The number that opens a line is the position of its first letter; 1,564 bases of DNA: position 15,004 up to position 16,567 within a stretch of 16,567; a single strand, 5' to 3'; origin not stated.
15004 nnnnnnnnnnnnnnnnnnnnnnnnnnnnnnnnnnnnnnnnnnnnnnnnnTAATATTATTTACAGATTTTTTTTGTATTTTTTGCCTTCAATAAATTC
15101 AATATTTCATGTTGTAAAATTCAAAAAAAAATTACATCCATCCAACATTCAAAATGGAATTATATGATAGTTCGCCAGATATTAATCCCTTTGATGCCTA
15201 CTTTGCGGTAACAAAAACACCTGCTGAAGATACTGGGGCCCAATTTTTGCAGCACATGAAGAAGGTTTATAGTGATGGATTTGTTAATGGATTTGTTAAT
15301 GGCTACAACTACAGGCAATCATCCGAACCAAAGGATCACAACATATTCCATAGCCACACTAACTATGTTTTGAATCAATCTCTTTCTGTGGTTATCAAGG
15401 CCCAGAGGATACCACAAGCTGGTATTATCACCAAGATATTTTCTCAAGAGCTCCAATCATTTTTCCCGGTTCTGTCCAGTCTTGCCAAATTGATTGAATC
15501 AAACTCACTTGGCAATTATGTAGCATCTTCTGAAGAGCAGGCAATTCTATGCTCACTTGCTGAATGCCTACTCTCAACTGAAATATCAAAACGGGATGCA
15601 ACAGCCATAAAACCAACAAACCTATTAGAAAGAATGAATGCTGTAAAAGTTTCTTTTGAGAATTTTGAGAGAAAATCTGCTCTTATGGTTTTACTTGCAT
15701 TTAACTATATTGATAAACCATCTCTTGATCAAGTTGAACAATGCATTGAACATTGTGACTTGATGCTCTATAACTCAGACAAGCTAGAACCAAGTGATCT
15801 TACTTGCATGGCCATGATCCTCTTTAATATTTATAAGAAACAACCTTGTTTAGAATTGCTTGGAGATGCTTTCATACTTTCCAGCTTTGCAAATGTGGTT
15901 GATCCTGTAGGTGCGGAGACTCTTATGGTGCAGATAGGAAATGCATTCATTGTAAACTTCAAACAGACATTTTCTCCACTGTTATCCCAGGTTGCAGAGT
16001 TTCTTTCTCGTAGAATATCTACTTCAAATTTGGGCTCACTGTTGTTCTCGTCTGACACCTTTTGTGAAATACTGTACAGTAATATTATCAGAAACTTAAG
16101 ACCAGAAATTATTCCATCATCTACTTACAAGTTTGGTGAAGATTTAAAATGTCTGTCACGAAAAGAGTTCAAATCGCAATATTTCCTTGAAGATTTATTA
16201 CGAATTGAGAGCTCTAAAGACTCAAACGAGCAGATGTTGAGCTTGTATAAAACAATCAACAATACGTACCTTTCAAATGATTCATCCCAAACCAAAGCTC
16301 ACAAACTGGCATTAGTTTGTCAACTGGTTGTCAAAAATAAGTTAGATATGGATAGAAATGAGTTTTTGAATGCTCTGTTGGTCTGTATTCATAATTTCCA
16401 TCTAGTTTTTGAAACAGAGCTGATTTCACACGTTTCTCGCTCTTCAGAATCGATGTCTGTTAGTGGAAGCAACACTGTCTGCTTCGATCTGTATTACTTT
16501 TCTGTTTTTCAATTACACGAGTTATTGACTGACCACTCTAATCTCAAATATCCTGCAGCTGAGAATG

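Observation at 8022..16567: Recently duplicated gene pair of an unrecognised family with a conserved promoter and a fast-evolving N-terminus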

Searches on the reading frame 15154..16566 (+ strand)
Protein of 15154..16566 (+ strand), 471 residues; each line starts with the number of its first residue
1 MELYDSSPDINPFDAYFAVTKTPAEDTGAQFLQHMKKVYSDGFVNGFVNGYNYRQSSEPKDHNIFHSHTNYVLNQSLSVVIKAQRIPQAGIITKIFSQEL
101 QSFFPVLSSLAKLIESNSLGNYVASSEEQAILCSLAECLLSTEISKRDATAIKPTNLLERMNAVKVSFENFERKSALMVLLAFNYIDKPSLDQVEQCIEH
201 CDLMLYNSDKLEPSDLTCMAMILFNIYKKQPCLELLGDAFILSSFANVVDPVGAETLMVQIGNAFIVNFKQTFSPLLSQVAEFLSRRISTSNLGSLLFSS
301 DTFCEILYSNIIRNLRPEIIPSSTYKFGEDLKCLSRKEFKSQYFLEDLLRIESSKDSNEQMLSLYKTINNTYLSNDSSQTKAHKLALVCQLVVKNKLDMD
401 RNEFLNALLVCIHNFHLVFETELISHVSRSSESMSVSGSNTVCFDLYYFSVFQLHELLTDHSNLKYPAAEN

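Call 8: search_protein_families(library=pfam, max_evalue=0.1, proteins=[window:15154-16566:+])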
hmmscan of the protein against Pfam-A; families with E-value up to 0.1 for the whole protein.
window:15154-16566:+ (471 aa): 0 families

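Call 9: find_homologous_proteins(query=window:15154-16566:+, max_evalue=0.001)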
Query window:15154-16566:+ (471 aa): 3 proteins with E <= 0.001 among 5699 candidates.
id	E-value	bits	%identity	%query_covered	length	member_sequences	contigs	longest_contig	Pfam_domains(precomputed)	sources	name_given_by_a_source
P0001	1.1e-263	893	100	87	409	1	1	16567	-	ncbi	ncbi:hypothetical protein NAEGRDRAFT_60071, partial [Naegleria gruberi]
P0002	2.2e-218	744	81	93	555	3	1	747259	-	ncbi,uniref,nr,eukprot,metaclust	ncbi:predicted protein [Naegleria gruberi]|uniref:Predicted protein n=1 Tax=Naegleria gruberi TaxID=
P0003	5.2e-22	97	34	50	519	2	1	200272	-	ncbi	ncbi:hypothetical protein ABK040_003836, partial [Willaertia magna]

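Call 11: find_encoding_contigs(protein=P0002, flank=10000, max_places=6)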
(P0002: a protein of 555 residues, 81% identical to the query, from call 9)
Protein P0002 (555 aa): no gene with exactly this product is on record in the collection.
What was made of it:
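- Whether A is a haplotype or a paralogue of P0002 could not be tested, because the 747-kb scaffold DNA was not retrievable (call 11).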

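Call 12: find_encoding_contigs(protein=P0001, flank=10000, max_places=6)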
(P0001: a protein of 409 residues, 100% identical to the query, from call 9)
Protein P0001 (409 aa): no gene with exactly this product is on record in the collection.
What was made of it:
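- Tried and rejected: Neither is on record (calls 11, 12), so the haplotype-versus-paralogue question and the presence of a B-like copy on the main scaffold stay open.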

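Call 22: find_encoding_contigs(protein=P0005, flank=5000)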
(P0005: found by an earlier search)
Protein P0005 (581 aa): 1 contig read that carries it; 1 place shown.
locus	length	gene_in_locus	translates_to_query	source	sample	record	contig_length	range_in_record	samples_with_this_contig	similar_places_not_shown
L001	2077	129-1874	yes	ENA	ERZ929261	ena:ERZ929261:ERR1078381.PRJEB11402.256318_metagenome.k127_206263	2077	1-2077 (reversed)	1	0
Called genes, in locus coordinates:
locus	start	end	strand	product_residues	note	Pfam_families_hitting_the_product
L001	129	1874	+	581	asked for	-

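Call 23: find_encoding_contigs(protein=P0003, flank=10000)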
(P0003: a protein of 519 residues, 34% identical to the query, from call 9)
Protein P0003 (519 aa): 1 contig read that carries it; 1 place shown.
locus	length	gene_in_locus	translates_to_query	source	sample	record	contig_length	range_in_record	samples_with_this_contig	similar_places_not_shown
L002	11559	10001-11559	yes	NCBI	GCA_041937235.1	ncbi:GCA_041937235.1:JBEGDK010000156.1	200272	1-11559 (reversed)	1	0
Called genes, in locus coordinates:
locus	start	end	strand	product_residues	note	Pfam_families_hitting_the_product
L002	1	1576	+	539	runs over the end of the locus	PF01494:FAD_binding_3 (weak)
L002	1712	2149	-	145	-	-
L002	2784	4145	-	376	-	PF04083:Abhydro_lipase, PF12146:Hydrolase_4 (faint), PF00561:Abhydrolase_1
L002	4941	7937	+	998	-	-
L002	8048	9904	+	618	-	PF00621:RhoGEF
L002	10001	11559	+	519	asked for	?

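Call 27: search_protein_representatives(alignment_id=A1)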
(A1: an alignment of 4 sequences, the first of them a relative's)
Query: 4 sequences, 495 profile positions. Proteins with E-value up to 0.001 (for the whole library): 10; up to 1e-10: 9; up to 1e-30: 7. The best 10 are listed.
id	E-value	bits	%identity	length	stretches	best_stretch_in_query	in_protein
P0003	7.0e-227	770.6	-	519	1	1-495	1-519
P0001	4.9e-193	659.0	-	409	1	4-362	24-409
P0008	6.2e-52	193.5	-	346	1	157-459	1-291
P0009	1.5e-51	192.3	-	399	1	32-367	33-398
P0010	1.2e-43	166.2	-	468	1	113-457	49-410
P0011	5.3e-35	137.7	-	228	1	212-415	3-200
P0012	2.3e-34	135.6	-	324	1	9-299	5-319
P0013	1.1e-20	90.4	-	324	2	118-253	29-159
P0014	3.5e-20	88.8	-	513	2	279-480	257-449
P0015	2.7e-08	49.6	-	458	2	133-248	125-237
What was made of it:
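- On Heterolobosean uncharacterised family (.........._58109-like): Calls 9 and 27.
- Closest known: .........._58109. Same: Significant full-length sequence similarity (E from 1e-263 down to 3e-8; calls 9, 27).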

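Call 28: predict_structure(alignment_id=A1)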
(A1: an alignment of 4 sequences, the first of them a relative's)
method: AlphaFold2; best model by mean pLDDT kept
length: 555 residues; sequences in the alignment: 4
mean_pLDDT: 44.8   pTM: 0.33
mean pLDDT of the five models: 44.8, 44.5, 43.5, 40.8, 38.6
residues with pLDDT >= 90: 0; 70-90: 0; 50-70: 191; < 50: 364
segments of 3 or more residues with pLDDT < 50: 1-91, 100-134, 168-170, 207-213, 230-240, 249-315, 330-343, 353-355, 381-403, 419-498, 500-502, 528-530, 548-552
pLDDT, mean of each block of 10 residues (from residue 1): 24 24 30 42 39 37 43 46 46 50 41 37 37 50 56 60 54 57 65 62 51 54 57 44 51 40 45 34 27 27 34 47 53 40 49 54 59 55 37 28 50 56 39 42 45 39 34 32 36 45 50 54 51 58 52 44
secondary structure, 60 per line:
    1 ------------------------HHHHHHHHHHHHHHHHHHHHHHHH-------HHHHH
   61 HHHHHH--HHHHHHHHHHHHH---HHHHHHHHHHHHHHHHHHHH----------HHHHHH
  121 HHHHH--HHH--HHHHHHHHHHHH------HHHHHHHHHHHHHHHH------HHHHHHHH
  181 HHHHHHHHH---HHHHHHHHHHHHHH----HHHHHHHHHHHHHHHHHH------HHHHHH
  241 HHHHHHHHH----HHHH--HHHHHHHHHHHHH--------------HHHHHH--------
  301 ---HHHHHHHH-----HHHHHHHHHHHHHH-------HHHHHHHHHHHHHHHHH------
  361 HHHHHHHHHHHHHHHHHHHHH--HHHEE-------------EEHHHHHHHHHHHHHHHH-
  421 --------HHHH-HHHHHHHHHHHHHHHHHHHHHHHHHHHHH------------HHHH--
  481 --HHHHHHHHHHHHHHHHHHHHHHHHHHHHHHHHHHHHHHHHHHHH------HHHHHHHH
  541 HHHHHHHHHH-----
elements in order: H25-48 H56-66 H69-81 H85-104 H115-125 H133-144 H151-166 H173-189 H193-206 H211-228 H235-249 H254-257 H260-272 H287-292 H304-311 H317-330 H338-354 H361-381 H404-419 H429-432 H434-462 H475-478 H483-526 H533-550
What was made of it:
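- Tried and rejected: AF2 with 4 sequences was unusable at pLDDT 45 (call 28).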

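Call 30: list_cluster_members(proteins=[P0008, P0009, P0010, P0011, P0012, P0013, P0014, P0015, P0003])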
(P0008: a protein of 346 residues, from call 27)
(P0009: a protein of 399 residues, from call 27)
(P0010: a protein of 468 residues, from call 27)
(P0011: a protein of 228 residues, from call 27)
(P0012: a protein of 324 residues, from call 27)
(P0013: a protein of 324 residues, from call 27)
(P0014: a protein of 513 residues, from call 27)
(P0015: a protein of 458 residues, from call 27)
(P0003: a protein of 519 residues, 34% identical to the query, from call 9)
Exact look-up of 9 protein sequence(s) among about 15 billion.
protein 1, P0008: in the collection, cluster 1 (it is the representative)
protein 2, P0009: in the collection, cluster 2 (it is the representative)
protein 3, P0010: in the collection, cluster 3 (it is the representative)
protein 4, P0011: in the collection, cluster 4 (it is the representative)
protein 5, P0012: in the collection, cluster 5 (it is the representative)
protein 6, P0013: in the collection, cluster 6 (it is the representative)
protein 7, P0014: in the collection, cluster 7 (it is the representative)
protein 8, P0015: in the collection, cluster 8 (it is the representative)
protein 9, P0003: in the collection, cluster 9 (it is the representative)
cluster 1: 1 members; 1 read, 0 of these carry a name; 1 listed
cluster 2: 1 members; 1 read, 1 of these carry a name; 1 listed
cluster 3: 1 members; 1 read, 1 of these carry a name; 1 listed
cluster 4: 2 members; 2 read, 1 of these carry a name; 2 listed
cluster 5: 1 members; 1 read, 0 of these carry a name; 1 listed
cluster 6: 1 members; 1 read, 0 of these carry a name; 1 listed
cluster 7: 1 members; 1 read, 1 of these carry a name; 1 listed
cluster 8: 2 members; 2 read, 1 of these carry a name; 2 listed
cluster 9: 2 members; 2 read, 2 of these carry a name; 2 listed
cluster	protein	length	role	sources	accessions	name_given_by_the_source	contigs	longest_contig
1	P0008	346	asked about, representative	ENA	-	-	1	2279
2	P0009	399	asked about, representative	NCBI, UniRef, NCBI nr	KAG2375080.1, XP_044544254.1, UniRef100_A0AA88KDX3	hypothetical protein C9374_010084 [Naegleria lovaniensis] | Uncharacterized protein n=1 Tax=Naegleria lovaniensis TaxID=51637 RepID=A0AA88KDX3_NAELO | uncharacterized protein C9374_010084 [Naegleria lovaniensis]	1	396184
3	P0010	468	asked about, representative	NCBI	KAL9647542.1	hypothetical protein ABK040_006898 [Willaertia magna]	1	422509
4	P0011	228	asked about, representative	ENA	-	-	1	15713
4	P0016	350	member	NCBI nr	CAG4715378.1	unnamed protein product [Naegleria fowleri]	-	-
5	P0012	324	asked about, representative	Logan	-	-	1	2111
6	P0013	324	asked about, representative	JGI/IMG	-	-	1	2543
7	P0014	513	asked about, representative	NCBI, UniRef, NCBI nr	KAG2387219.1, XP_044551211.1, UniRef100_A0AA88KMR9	hypothetical protein C9374_001551 [Naegleria lovaniensis] | Uncharacterized protein n=1 Tax=Naegleria lovaniensis TaxID=51637 RepID=A0AA88KMR9_NAELO | uncharacterized protein C9374_001551 [Naegleria lovaniensis]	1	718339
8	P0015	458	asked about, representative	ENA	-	-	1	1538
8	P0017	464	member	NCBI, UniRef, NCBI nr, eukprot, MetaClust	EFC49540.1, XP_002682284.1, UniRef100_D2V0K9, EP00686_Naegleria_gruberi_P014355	predicted protein [Naegleria gruberi] | Predicted protein n=1 Tax=Naegleria gruberi TaxID=5762 RepID=D2V0K9_NAEGR | uncharacterized protein NAEGRDRAFT_45720 [Naegleria gruberi]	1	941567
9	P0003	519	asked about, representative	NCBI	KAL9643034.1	hypothetical protein ABK040_003836, partial [Willaertia magna]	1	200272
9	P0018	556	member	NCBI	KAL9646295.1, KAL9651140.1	hypothetical protein ABK040_002857 [Willaertia magna]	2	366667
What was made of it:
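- Every hit that carries a name is from Naegleria gruberi, N. lovaniensis, N. fowleri or Willaertia magna; the rest are unnamed environmental contigs (calls 27, 30).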

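Call 33: search_solved_structures(query=A2, max_evalue=10)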
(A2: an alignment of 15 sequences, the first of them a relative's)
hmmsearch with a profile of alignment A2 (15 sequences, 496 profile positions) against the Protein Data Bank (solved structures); distinct sequences matched with E-value up to 10: 1.
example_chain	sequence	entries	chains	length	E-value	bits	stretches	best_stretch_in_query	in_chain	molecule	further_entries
4i8v_A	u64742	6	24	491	0.078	15.3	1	407-466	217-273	Cytochrome P450 1A1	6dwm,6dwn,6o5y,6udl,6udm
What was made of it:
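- Tried and rejected: PDB sequence profile search: only a chance P450 hit, E = 0.078 (call 33).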

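Call 34: search_protein_families(library=pfam, alignment_id=A2, max_evalue=1)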
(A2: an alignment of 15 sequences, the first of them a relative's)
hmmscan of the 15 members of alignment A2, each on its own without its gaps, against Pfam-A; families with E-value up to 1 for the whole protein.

A. member 1, P0002 (555 aa): 0 families

B. families by the number of members that match (of 15 scanned): 14 families
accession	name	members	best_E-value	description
PF01110.22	CNTF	2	0.053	Ciliary neurotrophic factor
PF17261.7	DUF5327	2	0.066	Family of unknown function (DUF5327)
PF17376.7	DUF5398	2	0.14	Family of unknown function (DUF5398)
PF05388.16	Carbpep_Y_N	2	0.38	Carboxypeptidase Y pro-peptide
PF08623.16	TIP120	1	0.0059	TATA-binding protein interacting (TIP20)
PF24615.2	Spectrin_Anc-1_2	1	0.02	Nuclear anchorage protein 1, spectrin repeat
PF24628.1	DUF7627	1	0.025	Repeat of unknown function (DUF7627)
PF08361.16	TetR_C_2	1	0.035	MAATS-type transcriptional repressor, C-terminal region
PF18863.6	AbiJ_NTD4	1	0.043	AbiJ N-terminal domain 4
PF05193.26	Peptidase_M16_C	1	0.045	Peptidase M16 inactive domain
PF03057.20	DUF236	1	0.08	DUF236 repeat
PF06156.18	YabA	1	0.12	Initiation control protein YabA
PF06490.17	FleQ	1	0.12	Flagellar regulatory protein FleQ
PF05167.17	DUF711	1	0.16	Uncharacterised ACR (DUF711)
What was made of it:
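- Closest known: TPR-like / ARM-HEAT alpha-solenoid repeat proteins. Different: No repeat profile from Pfam matches (calls 8, 34).
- Checked: No Pfam domain was found (calls 8, 34).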

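Call 42: predict_structure(alignment_id=A2)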
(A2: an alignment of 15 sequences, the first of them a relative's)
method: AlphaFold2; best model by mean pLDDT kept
length: 555 residues; sequences in the alignment: 15
mean_pLDDT: 70.0   pTM: 0.74
mean pLDDT of the five models: 70.0, 64.6, 63.9, 62.3, 52.5
residues with pLDDT >= 90: 79; 70-90: 269; 50-70: 79; < 50: 128
segments of 3 or more residues with pLDDT < 50: 1-89, 424-426, 466-479, 539-555
pLDDT, mean of each block of 10 residues (from residue 1): 24 22 28 37 43 32 36 36 40 60 59 60 75 81 79 89 89 85 87 89 91 80 87 80 89 74 86 84 79 66 81 88 88 84 93 89 91 91 74 56 88 89 53 79 91 88 58 47 62 83 89 86 67 53 38 31
secondary structure, 60 per line:
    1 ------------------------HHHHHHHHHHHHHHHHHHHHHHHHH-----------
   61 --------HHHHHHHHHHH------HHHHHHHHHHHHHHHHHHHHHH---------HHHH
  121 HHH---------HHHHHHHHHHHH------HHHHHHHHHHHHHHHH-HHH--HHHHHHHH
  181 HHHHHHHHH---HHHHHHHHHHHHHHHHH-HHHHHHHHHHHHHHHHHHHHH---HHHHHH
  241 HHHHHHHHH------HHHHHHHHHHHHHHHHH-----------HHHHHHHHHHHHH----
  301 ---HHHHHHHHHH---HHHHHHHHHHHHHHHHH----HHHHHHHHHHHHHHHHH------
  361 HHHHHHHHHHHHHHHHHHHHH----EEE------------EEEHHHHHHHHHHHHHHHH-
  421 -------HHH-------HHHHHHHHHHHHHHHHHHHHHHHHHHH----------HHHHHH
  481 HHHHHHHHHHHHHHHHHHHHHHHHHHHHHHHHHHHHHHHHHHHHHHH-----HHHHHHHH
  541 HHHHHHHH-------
elements in order: H25-49 H69-79 H86-107 H117-123 H133-144 H151-166 H173-189 H193-209 H211-231 H235-249 H256-272 H284-296 H304-313 H317-333 H338-354 H361-381 E386-388 E401-403 H404-419 H438-464 H475-527 H533-548
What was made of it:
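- On TPR / ARM / HEAT repeat families: The model itself has pLDDT 70 (call 42).
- Residues 1-89 score below 50, the body scores 80-90, and there is a helix at 475-527 (call 42).
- Tried and rejected: With 15 sequences it was usable at pLDDT 70 (call 42).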

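Call 48: fold_search(model_id=the predicted structure, library=pdb)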
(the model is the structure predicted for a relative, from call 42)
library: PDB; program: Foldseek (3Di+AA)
matches with E <= 10: 356; with E <= 0.001: 0
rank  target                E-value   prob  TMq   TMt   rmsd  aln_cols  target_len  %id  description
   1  9mg8_A                9.0e-02  0.25  0.11  0.15  24.9       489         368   11  Crystal Structure of b-iTHR-110 (released 2025-12-17)
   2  8cwy_A                9.4e-02  0.47  0.15  0.17  19.9       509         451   11  Accurate computational design of genetically encoded 3D protein crystals (released 2023-11-01)
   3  8ga7                  1.2e-01  0.18  0.12  0.13  25.1       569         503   11  Geometrically programmable nanomaterial construction using regularized protein building blocks (released 2024-03-13)
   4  8y0p_A                1.7e-01  0.54  0.19  0.20  25.8       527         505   11  Beta-Catenin in complex with peptide 301 (released 2024-04-17)
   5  8y0g                  2.6e-01  0.47  0.20  0.21  29.0       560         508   11  Human beta-catenin crystal structure (released 2024-03-13)
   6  9mg8_B                3.4e-01  0.15  0.12  0.16  25.7       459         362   10  Crystal Structure of b-iTHR-110 (released 2025-12-17)
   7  7sqc_J3               4.0e-01  0.25  0.16  0.18  23.8       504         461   11  Ciliary C1 central pair apparatus isolated from Chlamydomonas reinhardtii (released 2022-04-13)
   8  7sqc_J1               4.0e-01  0.21  0.15  0.17  23.3       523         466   10  Ciliary C1 central pair apparatus isolated from Chlamydomonas reinhardtii (released 2022-04-13)
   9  8y0p_B                4.2e-01  0.35  0.18  0.20  25.8       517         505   10  Beta-Catenin in complex with peptide 301 (released 2024-04-17)
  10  1qz7_A                4.4e-01  0.54  0.24  0.25  25.6       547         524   10  Beta-catenin binding domain of Axin in complex with beta-catenin (released 2003-11-18)
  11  6exn_H                4.5e-01  0.25  0.15  0.19  28.1       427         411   13  Post-catalytic P complex spliceosome with 3' splice site docked (released 2018-01-17)
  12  2z6h                  4.7e-01  0.33  0.17  0.18  20.4       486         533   10  Crystal Structure of Beta-Catenin Armadillo Repeat Region and Its C-Terminal domain (released 2008-02-12)
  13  7uwo_A                4.9e-01  0.30  0.18  0.20  25.9       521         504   11  Structure of beta-catenin in complex with FP05874, a Helicon Polypeptide (released 2022-12-28)
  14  9f76                  5.1e-01  0.18  0.18  0.10  23.2       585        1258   10  CryoEM structure of human Mediator subunit Med23 (released 2025-04-30)
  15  2dqm                  5.1e-01  0.14  0.11  0.09  18.8       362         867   10  Crystal Structure of Aminopeptidase N complexed with bestatin (released 2006-08-01)
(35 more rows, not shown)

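Call 51: find_related_loci(query=A1, collection=metagenome_contigs, flank=5000)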
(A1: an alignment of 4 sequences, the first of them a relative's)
Query A1 (555 aa) in metagenome_contigs; peptide patterns used: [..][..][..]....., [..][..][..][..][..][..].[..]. (x = any residue, [..] = any of these).
593 stretches matched a pattern, but none encodes a relative of the query by tblastn (E <= 1e-3).

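Call 58: fold_search(model_id=the predicted structure, library=viral)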
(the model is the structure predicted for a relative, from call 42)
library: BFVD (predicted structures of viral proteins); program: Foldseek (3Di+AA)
matches with E <= 10: 194; with E <= 0.001: 0
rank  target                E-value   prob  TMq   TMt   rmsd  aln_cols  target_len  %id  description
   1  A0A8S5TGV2            7.6e-02  0.51  0.16  0.16  25.2       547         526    9  Uncharacterized protein [Myoviridae sp. ctIty1]
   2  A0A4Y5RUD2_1          2.0e-01  0.09  0.10  0.06  28.4       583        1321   10  (no name in the UniProt tables at hand)
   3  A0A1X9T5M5            2.1e-01  0.14  0.11  0.12  22.4       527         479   11  Protein binding motif protein [Ranid herpesvirus 3]
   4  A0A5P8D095            3.1e-01  0.15  0.11  0.15  46.7       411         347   14  P3 protein (Fragment) [Potato virus A]
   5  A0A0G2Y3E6            3.5e-01  0.20  0.15  0.17  23.3       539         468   10  Ankyrin repeat protein [Acanthamoeba polyphaga mimivirus Kroon]
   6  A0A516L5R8            4.5e-01  0.10  0.11  0.10  25.6       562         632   14  (no name in the UniProt tables at hand)
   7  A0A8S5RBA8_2          4.7e-01  0.06  0.09  0.06  55.0       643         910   12  Chromosome segregation ATPase [virus sp. ctmTa7]
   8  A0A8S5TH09            5.3e-01  0.07  0.10  0.08  43.8       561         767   10  Uncharacterized protein [Myoviridae sp. ctIty1]
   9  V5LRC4                5.5e-01  0.09  0.10  0.12  79.5       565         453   10  (no name in the UniProt tables at hand)
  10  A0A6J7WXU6            5.5e-01  0.06  0.09  0.07  36.5       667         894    8  Uncharacterized protein [uncultured Caudovirales phage]
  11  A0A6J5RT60            5.7e-01  0.09  0.12  0.10  33.2       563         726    9  Uncharacterized protein [uncultured Caudovirales phage]
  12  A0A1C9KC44            6.7e-01  0.09  0.14  0.11  35.8       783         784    9  Ankyrin [Volepox virus]
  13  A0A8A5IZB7            8.1e-01  0.09  0.12  0.11  21.6       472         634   12  (no name in the UniProt tables at hand)
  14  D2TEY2                8.1e-01  0.06  0.09  0.04  42.7       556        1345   11  (no name in the UniProt tables at hand)
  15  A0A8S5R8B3            9.5e-01  0.08  0.13  0.10  27.9       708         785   10  Uncharacterized protein [virus sp. ctLGd4]
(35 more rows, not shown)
